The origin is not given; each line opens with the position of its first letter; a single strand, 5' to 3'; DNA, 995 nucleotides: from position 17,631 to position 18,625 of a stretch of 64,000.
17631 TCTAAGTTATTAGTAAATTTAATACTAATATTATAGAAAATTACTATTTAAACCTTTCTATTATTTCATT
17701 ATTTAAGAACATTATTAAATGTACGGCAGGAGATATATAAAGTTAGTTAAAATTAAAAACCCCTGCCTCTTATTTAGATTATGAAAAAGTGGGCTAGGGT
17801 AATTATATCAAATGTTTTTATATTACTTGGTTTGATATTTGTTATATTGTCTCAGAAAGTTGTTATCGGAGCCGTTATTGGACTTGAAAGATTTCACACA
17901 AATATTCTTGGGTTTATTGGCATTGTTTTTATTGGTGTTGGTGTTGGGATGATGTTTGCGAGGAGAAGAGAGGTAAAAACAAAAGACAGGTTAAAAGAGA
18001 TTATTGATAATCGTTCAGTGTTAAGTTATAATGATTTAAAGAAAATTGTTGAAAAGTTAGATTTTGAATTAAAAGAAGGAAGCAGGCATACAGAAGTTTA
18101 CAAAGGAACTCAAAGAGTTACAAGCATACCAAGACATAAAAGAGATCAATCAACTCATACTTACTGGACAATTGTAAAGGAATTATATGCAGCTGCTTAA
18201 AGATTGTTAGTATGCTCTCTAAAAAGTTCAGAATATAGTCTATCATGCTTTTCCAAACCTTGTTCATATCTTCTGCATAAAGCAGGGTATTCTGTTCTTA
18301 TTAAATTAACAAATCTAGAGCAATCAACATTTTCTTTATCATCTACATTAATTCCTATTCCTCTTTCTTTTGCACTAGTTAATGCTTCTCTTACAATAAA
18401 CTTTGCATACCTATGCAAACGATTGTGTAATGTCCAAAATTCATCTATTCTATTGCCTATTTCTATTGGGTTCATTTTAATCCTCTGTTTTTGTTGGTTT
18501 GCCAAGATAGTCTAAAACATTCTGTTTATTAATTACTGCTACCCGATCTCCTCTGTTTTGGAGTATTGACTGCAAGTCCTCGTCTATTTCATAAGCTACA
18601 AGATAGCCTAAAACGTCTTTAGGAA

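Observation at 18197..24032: tyrA translationally coupled to six unrecognisable genes, two with nuclease-like cores, higher in GC, inside a TA/Abi island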

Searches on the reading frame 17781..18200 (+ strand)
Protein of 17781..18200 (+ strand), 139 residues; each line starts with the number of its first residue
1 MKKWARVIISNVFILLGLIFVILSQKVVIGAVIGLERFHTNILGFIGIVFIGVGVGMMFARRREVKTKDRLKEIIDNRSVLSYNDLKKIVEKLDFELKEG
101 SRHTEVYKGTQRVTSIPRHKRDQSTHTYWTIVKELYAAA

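Call 40: search_protein_families(library=ncbifam, proteins=[window:17781-18200:+], max_evalue=1)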
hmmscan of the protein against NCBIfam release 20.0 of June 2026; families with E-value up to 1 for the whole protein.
window:17781-18200:+ (139 aa): 3 families
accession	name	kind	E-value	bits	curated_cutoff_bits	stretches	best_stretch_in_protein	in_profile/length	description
NF041635.1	STM3941_fam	subfamily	0.0014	18.6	40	1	4-71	6-53/157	STM3941 family protein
NF005377.0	PRK06920.1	equivalog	0.012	13.4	1806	1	66-126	436-493/1108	DNA polymerase III subunit alpha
TIGR01167.1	LPXTG_anchor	domain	0.054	14.2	15.9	1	40-64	10-33/34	LPXTG cell wall anchor domain-containing protein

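Call 93: search_protein_families(library=pfam, proteins=[window:17781-18200:+], max_evalue=0.1)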
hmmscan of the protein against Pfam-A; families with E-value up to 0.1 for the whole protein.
window:17781-18200:+ (139 aa): 2 families
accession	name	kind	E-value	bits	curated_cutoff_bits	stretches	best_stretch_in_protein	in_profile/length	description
PF07927.17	HicA_toxin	-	0.00028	21.4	27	1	84-122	2-43/58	HicA toxin of bacterial toxin-antitoxin,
PF12844.13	HTH_19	-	0.058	13.7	30.2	1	64-99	21-57/64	Helix-turn-helix domain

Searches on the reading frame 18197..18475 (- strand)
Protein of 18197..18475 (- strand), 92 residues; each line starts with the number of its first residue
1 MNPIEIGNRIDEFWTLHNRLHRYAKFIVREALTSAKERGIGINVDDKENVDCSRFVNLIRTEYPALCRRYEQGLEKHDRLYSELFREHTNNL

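Call 3: search_protein_families(library=pfam, proteins=[window:18197-18475:-], max_evalue=1)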
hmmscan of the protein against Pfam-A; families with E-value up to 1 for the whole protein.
window:18197-18475:- (92 aa): 1 family
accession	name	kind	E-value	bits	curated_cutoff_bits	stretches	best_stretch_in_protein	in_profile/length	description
PF08976.17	EF-hand_11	-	0.1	13.9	21.7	1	44-84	23-65/105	EF-hand domain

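Call 4: search_protein_families(library=phrogs, proteins=[window:18197-18475:-], max_evalue=1)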
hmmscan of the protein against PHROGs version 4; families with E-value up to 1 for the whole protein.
window:18197-18475:- (92 aa): 2 families
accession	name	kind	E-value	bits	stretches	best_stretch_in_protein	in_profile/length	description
phrog_20624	-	unknown function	0.2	12.6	1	44-67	41-66/137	-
phrog_7869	-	unknown function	0.27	12.4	0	69-87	32-50/59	-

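Call 5: search_protein_families(library=padloc, proteins=[window:18197-18475:-], max_evalue=1)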
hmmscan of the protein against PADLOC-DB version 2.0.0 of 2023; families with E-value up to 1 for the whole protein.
window:18197-18475:- (92 aa): 0 families

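Call 40: search_protein_families(library=ncbifam, proteins=[window:18197-18475:-], max_evalue=1)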
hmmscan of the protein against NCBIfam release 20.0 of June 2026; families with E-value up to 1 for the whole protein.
window:18197-18475:- (92 aa): 0 families
